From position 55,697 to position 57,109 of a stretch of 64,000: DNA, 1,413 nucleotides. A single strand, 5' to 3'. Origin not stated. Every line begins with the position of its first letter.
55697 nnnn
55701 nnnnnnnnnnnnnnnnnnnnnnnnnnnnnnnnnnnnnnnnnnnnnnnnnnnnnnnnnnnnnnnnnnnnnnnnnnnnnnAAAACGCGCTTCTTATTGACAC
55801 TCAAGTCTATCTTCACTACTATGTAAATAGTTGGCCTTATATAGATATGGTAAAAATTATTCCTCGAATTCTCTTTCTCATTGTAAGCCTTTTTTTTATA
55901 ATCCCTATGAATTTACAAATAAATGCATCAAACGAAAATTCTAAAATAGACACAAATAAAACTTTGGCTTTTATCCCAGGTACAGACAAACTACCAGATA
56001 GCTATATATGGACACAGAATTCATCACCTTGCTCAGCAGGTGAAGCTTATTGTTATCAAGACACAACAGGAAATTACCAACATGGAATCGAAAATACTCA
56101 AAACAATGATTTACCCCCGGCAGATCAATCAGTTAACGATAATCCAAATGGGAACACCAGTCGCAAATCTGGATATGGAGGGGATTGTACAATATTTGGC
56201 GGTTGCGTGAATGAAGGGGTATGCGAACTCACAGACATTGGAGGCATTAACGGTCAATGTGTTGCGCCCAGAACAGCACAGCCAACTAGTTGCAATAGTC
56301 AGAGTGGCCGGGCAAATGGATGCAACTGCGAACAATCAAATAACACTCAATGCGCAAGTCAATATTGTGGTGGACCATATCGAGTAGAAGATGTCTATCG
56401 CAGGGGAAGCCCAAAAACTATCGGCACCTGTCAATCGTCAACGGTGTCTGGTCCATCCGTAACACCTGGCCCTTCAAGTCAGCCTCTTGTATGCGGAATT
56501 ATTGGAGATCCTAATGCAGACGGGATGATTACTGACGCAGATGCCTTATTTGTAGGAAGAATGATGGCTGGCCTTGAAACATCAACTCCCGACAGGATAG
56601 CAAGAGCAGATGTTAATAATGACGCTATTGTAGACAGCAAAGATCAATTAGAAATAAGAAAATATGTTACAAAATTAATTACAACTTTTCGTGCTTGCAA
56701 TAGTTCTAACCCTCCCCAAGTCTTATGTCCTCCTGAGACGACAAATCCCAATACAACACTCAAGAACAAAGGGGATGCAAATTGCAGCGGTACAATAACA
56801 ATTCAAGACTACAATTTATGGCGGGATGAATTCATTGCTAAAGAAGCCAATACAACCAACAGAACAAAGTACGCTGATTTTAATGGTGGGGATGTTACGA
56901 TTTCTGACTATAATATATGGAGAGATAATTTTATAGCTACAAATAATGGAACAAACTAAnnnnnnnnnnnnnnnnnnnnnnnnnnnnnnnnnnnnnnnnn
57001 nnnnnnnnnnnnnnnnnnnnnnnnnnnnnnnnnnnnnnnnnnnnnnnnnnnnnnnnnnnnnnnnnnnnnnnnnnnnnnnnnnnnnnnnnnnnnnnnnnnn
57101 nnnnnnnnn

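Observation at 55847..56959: Secreted Cys-rich protein with two tandem dockerin modules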

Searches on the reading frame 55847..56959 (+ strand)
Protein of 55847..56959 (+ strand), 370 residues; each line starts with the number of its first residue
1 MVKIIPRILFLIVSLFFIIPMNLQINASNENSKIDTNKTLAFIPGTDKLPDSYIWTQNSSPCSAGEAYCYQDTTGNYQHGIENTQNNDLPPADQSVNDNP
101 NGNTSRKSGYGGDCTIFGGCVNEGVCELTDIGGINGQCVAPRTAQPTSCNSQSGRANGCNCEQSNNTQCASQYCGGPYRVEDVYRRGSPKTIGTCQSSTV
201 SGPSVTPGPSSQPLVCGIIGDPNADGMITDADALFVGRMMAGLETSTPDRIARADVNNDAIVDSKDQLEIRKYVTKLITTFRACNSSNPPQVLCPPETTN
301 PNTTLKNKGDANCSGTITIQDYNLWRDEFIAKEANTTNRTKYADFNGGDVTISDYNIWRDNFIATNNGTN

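Call 4: search_protein_families(library=pfam, proteins=[window:55847-56959:+], max_evalue=1)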
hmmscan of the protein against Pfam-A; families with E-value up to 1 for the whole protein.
window:55847-56959:+ (370 aa): 1 family
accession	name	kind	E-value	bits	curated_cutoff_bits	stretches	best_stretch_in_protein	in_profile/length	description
PF00404.24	Dockerin_1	-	1.4e-11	44.9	22.9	2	220-274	2-56/57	Dockerin type I domain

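Call 8: find_homologous_proteins(query=window:55847-56956:+, max_evalue=0.001)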
Query window:55847-56956:+ (370 aa): 2 proteins with E <= 0.001 among 606 candidates.
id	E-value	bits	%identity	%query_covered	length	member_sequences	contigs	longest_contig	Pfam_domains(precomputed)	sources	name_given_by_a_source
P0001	5.2e-252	853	100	100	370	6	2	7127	PF00404.25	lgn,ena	-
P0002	6.7e-149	514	71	69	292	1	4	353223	-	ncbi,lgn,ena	-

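Call 11: find_encoding_contigs(protein=P0002, flank=10000, max_places=4)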
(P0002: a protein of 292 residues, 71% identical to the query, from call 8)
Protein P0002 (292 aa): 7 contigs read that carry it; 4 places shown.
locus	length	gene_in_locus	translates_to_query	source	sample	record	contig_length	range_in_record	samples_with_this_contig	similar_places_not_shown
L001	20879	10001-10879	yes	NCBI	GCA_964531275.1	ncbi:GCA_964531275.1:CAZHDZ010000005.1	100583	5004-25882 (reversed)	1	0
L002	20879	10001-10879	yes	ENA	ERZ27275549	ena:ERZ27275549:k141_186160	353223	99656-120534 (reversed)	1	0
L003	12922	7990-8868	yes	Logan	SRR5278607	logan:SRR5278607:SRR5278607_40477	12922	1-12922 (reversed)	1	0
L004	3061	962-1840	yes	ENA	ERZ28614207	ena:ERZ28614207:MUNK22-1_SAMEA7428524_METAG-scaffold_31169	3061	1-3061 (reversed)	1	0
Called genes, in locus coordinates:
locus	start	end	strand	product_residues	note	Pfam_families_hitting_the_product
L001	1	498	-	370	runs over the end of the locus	PF02163:Peptidase_M50, PF13180:PDZ_2, PF00595:PDZ, PF17820:PDZ_6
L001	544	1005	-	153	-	-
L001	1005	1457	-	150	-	PF00889:EF_TS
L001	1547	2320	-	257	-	PF00318:Ribosomal_S2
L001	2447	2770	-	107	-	PF05635:23S_rRNA_IVP, PF22296:bAvd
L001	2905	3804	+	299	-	PF00092:VWA, PF13519:VWA_2 (faint)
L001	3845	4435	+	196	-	-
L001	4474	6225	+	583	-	-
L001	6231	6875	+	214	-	PF00963:Cohesin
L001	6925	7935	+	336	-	-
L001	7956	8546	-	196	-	-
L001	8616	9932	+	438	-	PF00464:SHMT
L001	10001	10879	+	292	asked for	-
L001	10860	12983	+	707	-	PF00963:Cohesin (weak), PF00404:Dockerin_1 (weak)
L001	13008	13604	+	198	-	PF00963:Cohesin (weak)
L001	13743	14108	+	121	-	-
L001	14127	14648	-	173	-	-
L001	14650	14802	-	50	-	-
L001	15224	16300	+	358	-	PF00188:CAP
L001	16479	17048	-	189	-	PF06559:DCD_N (weak), PF22769:DCD, PF00692:dUTPase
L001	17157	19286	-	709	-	-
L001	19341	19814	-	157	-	-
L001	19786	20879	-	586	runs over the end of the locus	-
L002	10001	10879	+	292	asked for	-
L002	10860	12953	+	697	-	PF00963:Cohesin (weak), PF00404:Dockerin_1 (faint)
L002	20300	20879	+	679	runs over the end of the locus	PF00404:Dockerin_1, PF13499:EF-hand_7 (faint)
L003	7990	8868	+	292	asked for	-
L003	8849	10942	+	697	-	PF00963:Cohesin (weak), PF00404:Dockerin_1 (faint)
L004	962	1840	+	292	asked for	-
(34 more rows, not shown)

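Call 12: find_encoding_contigs(protein=P0001, flank=10000, max_places=4)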
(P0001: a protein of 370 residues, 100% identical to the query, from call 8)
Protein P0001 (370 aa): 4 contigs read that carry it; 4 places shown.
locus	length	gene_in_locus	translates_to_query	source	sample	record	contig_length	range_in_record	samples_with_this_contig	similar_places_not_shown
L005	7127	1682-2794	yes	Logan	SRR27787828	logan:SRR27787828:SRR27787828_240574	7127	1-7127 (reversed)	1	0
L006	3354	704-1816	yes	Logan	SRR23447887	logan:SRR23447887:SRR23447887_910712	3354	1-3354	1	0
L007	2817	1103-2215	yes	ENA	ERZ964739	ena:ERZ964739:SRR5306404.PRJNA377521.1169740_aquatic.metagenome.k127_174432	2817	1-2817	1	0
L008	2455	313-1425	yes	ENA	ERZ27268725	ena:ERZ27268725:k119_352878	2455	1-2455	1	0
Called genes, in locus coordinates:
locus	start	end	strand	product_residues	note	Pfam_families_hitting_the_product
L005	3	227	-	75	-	?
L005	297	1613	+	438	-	PF00464:SHMT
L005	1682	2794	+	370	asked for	PF00404:Dockerin_1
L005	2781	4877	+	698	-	PF00963:Cohesin (weak), PF00404:Dockerin_1 (weak)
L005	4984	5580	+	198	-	PF00963:Cohesin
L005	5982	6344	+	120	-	-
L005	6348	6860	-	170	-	-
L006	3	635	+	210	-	?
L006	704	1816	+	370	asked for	PF00404:Dockerin_1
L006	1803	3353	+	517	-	?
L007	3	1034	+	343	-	?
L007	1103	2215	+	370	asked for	PF00404:Dockerin_1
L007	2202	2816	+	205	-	?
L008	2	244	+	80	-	?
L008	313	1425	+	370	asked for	PF00404:Dockerin_1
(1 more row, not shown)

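Call 21: search_protein_representatives(protein=window:55847-56956:+)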
Query: 370 residues. Proteins with E-value up to 0.001 (for the whole library): 1031; up to 1e-10: 72; up to 1e-30: 4. The best 150 are listed.
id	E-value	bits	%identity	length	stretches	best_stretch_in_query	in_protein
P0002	2.1e-149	514.0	82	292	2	1-210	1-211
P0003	2.6e-39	151.7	97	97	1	21-92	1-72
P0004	1.4e-31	126.3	36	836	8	219-276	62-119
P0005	1.7e-31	126.0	32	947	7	213-289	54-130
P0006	2.2e-30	122.3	34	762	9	218-354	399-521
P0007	3.8e-28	115.0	35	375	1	35-360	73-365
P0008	1.2e-26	110.0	41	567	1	198-366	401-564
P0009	1.2e-24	103.4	41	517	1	205-366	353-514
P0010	1.8e-24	102.9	39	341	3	198-284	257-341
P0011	3.5e-24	101.9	35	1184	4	215-290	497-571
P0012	9.4e-23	97.2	33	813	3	208-306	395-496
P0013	1.6e-22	96.4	32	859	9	218-272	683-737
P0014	3.5e-22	95.3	32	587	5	201-287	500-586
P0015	5.7e-22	94.6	33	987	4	209-293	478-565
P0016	9.9e-22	93.9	36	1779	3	170-286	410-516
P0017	4.0e-21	91.9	37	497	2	197-359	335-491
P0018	7.1e-21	91.0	40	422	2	195-363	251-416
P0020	7.3e-20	87.7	36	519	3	288-365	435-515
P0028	2.7e-17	79.3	43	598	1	199-363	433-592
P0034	2.4e-16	76.1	39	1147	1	201-362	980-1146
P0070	6.1e-11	58.3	42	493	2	37-86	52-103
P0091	7.8e-10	54.7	39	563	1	204-363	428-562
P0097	1.7e-09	53.6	46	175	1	284-363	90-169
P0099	1.7e-09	53.6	36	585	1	214-363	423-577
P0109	3.4e-09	52.6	47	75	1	302-363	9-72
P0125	9.4e-09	51.1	57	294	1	293-364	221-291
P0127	1.0e-08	51.0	45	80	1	303-364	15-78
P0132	1.3e-08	50.7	53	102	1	300-364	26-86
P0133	1.3e-08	50.6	36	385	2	205-302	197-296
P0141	2.2e-08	49.9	45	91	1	288-364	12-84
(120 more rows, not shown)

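Call 24: predict_structure(protein=window:55847-56956:+)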
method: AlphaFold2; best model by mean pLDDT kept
length: 370 residues; sequences in the alignment: 1
mean_pLDDT: 33.8   pTM: 0.19
mean pLDDT of the five models: 33.8, 31.4, 29.2, 28.3, 27.5
residues with pLDDT >= 90: 0; 70-90: 16; 50-70: 7; < 50: 347
segments of 3 or more residues with pLDDT < 50: 24-370
pLDDT, mean of each block of 10 residues (from residue 1): 81 77 47 34 27 26 33 40 34 31 28 29 29 29 32 36 36 30 27 26 27 27 30 26 25 26 29 27 27 31 28 38 33 33 38 35 37
secondary structure, 60 per line:
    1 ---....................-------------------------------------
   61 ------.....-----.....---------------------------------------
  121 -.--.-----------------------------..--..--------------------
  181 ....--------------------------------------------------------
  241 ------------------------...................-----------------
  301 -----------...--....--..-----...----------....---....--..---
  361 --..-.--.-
elements in order: H4-23 E67-71 E77-81 H181-184 H265-283 E312-314 E317-320 E330-332 E343-346 E350-353

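Call 28: search_protein_families(library=pfam, proteins=[P0109, P0127, P0141, P0097, P0132, P0007, P0070, P0018, P0028, P0125], max_evalue=1)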
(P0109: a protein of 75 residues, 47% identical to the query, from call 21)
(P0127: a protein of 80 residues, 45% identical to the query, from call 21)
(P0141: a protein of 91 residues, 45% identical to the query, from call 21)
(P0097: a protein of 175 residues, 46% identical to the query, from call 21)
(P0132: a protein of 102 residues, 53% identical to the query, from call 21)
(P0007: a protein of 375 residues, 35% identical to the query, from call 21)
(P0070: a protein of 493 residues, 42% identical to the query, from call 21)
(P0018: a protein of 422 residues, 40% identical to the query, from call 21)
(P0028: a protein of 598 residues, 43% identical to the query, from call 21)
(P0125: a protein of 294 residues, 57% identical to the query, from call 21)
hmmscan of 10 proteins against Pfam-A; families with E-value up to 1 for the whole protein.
P0109 (75 aa): 3 families
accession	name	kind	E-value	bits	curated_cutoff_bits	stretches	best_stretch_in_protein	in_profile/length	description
PF13833.12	EF-hand_8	-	0.016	15.4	28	1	49-64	32-47/54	EF-hand domain pair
PF13499.12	EF-hand_7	-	0.16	12.8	30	1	47-65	45-63/67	EF-hand domain pair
PF09253.15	Ole_e_6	-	0.68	10.4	27.7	0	2-21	1-20/39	Pollen allergen Ole e 6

P0127 (80 aa): 3 families
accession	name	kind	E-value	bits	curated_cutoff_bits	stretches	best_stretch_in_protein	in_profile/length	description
PF13833.12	EF-hand_8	-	0.0092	16.2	28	1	56-69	34-47/54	EF-hand domain pair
PF00404.24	Dockerin_1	-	0.16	12.6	22.9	1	21-71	2-51/57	Dockerin type I domain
PF13499.12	EF-hand_7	-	0.18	12.6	30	1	55-70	48-63/67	EF-hand domain pair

P0141 (91 aa): 7 families
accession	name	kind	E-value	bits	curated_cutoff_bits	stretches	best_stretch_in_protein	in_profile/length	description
PF00404.24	Dockerin_1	-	3.1e-10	40.5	22.9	1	32-80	1-54/57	Dockerin type I domain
PF13499.12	EF-hand_7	-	0.00018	22.2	30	1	34-47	50-63/67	EF-hand domain pair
PF00036.39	EF-hand_1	-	0.00068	19.4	25.4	1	62-76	9-23/29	EF hand domain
PF13202.12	EF-hand_5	-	0.0075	16.1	25.9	0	62-75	8-21/25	EF hand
PF13405.12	EF-hand_6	-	0.0092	16.1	25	0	62-75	9-22/30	EF-hand domain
PF13833.12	EF-hand_8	-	0.031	14.4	28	0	32-46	33-47/54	EF-hand domain pair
PF13979.11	SopA_C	-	0.26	11.4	25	0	44-61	130-147/177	SopA-like catalytic domain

P0097 (175 aa): 3 families
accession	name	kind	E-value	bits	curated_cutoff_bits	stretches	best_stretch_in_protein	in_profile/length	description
PF00404.24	Dockerin_1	-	0.025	15.2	22.9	1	113-162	2-50/57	Dockerin type I domain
PF24168.1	PB4_spike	-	0.16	11.4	27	1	26-69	149-192/315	Straight fiber protein PB4 spike domain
PF00036.39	EF-hand_1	-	0.17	12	25.4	0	114-126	10-22/29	EF hand domain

P0132 (102 aa): 2 families
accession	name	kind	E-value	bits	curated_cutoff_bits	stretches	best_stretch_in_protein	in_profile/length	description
PF00404.24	Dockerin_1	-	0.00031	21.3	22.9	1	35-79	2-51/57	Dockerin type I domain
PF13499.12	EF-hand_7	-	0.13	13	30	0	36-78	12-63/67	EF-hand domain pair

P0007 (375 aa): 3 families
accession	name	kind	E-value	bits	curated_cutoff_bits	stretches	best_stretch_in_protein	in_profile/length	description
PF00404.24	Dockerin_1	-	3.7e-11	43.5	22.9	2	243-297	2-56/57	Dockerin type I domain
PF13499.12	EF-hand_7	-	0.043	14.6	30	0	244-289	12-61/67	EF-hand domain pair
PF13405.12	EF-hand_6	-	0.41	11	25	0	244-261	10-27/30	EF-hand domain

P0070 (493 aa): 4 families
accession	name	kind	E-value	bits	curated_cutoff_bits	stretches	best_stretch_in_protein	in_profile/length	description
PF17210.9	SdrD_B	-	2.2e-11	44.4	29.7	1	154-223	6-76/112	SdrD B-like domain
PF00404.24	Dockerin_1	-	0.00067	20.2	22.9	1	432-485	1-54/57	Dockerin type I domain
PF13620.12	CarboxypepD_reg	-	0.0067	17.2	32.3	1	170-237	12-79/82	Carboxypeptidase regulatory-like domain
PF13860.13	FlgD_ig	-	0.17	12.3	27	0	336-401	16-73/79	FlgD Ig-like domain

P0018 (422 aa): 6 families
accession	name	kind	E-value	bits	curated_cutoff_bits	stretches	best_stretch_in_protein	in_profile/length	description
PF00404.24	Dockerin_1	-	5.2e-16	59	22.9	3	279-328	2-52/57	Dockerin type I domain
PF18370.7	RGI_lyase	-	0.0019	19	27.8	1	90-143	19-76/86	Rhamnogalacturonan I lyases beta-sheet domain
PF13405.12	EF-hand_6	-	0.0063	16.6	25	0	279-299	9-29/30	EF-hand domain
PF00036.39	EF-hand_1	-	0.08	13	25.4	0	311-325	8-22/29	EF hand domain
PF13499.12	EF-hand_7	-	0.18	12.7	30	0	279-324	11-61/67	EF-hand domain pair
PF13202.12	EF-hand_5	-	0.26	11.3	25.9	0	213-223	7-17/25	EF hand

P0028 (598 aa): 3 families
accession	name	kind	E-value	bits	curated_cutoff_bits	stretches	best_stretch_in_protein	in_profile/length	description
PF00404.24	Dockerin_1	-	5.1e-16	59.1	22.9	3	455-517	1-56/57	Dockerin type I domain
PF18911.6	PKD_4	-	0.01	16.3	27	0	318-349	3-34/85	PKD domain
PF00630.25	Filamin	-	0.039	15.2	26.9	0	330-405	18-84/93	Filamin/ABP280 repeat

P0125 (294 aa): 2 families
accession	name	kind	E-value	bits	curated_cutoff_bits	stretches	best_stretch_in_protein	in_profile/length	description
PF00404.24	Dockerin_1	-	0.018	15.7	22.9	1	239-284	1-51/57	Dockerin type I domain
PF14358.11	DUF4405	-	0.24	12.4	26.7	1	2-35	4-35/66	Domain of unknown function (DUF4405)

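Call 29: search_protein_families(library=ncbifam, proteins=[window:55847-56956:+, P0109, P0127, P0097, P0007], max_evalue=1)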
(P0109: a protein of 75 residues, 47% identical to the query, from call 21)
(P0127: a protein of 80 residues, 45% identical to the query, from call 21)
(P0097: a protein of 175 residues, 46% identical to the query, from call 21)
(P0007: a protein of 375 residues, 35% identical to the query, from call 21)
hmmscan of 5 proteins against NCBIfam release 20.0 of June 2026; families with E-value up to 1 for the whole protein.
window:55847-56956:+ (370 aa): 1 family
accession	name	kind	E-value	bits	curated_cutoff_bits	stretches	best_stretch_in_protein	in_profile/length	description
NF049990.1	CellobisidaseCelK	equivalog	3.4e-06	25.5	1700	1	218-280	828-888/889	cellulose 1,4-beta-cellobiosidase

P0109 (75 aa): 1 family
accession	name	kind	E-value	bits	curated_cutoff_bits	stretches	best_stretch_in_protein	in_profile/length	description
NF041540.1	dockerin_GC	domain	0.031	14.7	29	1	6-74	1-66/67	GC-type dockerin domain-anchored protein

P0127 (80 aa): 0 families

P0097 (175 aa): 1 family
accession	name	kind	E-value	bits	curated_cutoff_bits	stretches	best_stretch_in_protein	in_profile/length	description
NF041540.1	dockerin_GC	domain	0.013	15.8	29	1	113-169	10-64/67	GC-type dockerin domain-anchored protein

P0007 (375 aa): 2 families
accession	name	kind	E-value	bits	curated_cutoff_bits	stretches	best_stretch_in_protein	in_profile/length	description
NF045730.1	VlpC_Nterm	exception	0.0014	18.7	160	1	3-77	8-75/87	variant surface lipoprotein VlpC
NF049990.1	CellobisidaseCelK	equivalog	0.0018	16.5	1700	1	242-302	829-887/889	cellulose 1,4-beta-cellobiosidase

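Call 69: search_protein_families(library=phrogs, proteins=[window:55847-56956:+], max_evalue=1)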
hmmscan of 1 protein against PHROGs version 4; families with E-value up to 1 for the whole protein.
window:55847-56956:+ (370 aa): 2 families
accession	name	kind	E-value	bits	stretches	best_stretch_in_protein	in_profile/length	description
phrog_2200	-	unknown function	0.39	12.1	0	331-366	15-50/83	-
phrog_2911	-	unknown function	0.49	11.5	1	2-36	7-40/76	-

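Call 79: search_protein_families(library=pfam, proteins=[P0034, P0008, P0009, P0091, P0099, P0133, P0017, P0020], max_evalue=0.001)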
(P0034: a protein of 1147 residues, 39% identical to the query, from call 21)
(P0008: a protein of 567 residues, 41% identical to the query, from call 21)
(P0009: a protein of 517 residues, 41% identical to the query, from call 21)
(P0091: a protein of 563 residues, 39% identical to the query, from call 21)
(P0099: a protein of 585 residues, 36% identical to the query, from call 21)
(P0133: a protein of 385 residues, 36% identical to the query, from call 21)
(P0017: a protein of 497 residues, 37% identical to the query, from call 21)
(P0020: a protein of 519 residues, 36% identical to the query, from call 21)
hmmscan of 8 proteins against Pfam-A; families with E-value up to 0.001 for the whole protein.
P0034 (1147 aa): 4 families
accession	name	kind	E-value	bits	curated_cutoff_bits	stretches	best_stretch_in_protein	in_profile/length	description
PF00082.27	Peptidase_S8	-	2.1e-61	208.2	21.8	1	554-813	34-288/288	Subtilase family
PF00404.24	Dockerin_1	-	7.1e-12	45.8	22.9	2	1000-1058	2-57/57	Dockerin type I domain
PF05922.21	Inhibitor_I9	-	4.2e-08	34.2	21.2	1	61-157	2-80/82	Peptidase inhibitor I9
PF00963.24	Cohesin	-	5.8e-06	27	24.1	1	852-958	4-119/139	Cohesin domain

P0008 (567 aa): 1 family
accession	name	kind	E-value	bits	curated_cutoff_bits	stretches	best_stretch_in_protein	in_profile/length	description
PF00404.24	Dockerin_1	-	8.4e-14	52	22.9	1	419-473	2-56/57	Dockerin type I domain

P0009 (517 aa): 1 family
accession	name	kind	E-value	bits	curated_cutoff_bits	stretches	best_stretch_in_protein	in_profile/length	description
PF00404.24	Dockerin_1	-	5.9e-10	39.6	22.9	1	368-421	2-56/57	Dockerin type I domain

P0091 (563 aa): 1 family
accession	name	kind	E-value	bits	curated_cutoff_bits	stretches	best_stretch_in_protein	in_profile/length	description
PF00404.24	Dockerin_1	-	4.6e-11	43.2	22.9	2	443-498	1-56/57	Dockerin type I domain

P0099 (585 aa): 1 family
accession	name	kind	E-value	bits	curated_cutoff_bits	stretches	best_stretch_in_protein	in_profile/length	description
PF00404.24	Dockerin_1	-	4.3e-08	33.7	22.9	1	430-477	1-41/57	Dockerin type I domain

P0133 (385 aa): 1 family
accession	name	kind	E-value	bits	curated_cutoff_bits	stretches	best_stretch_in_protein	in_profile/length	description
PF00404.24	Dockerin_1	-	7.5e-19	68.1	22.9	1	215-270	1-56/57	Dockerin type I domain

P0017 (497 aa): 2 families
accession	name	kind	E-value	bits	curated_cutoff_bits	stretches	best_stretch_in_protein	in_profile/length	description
PF00404.24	Dockerin_1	-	7e-31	106.6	22.9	3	358-413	1-56/57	Dockerin type I domain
PF13517.12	FG-GAP_3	-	0.00018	22.5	26.9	0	426-447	39-60/61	FG-GAP-like repeat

P0020 (519 aa): 2 families
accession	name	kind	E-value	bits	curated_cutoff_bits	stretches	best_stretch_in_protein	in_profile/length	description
PF00404.24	Dockerin_1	-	1.4e-18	67.2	22.9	1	259-307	1-50/57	Dockerin type I domain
PF13499.12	EF-hand_7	-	0.00024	21.8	30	0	261-305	12-61/67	EF-hand domain pair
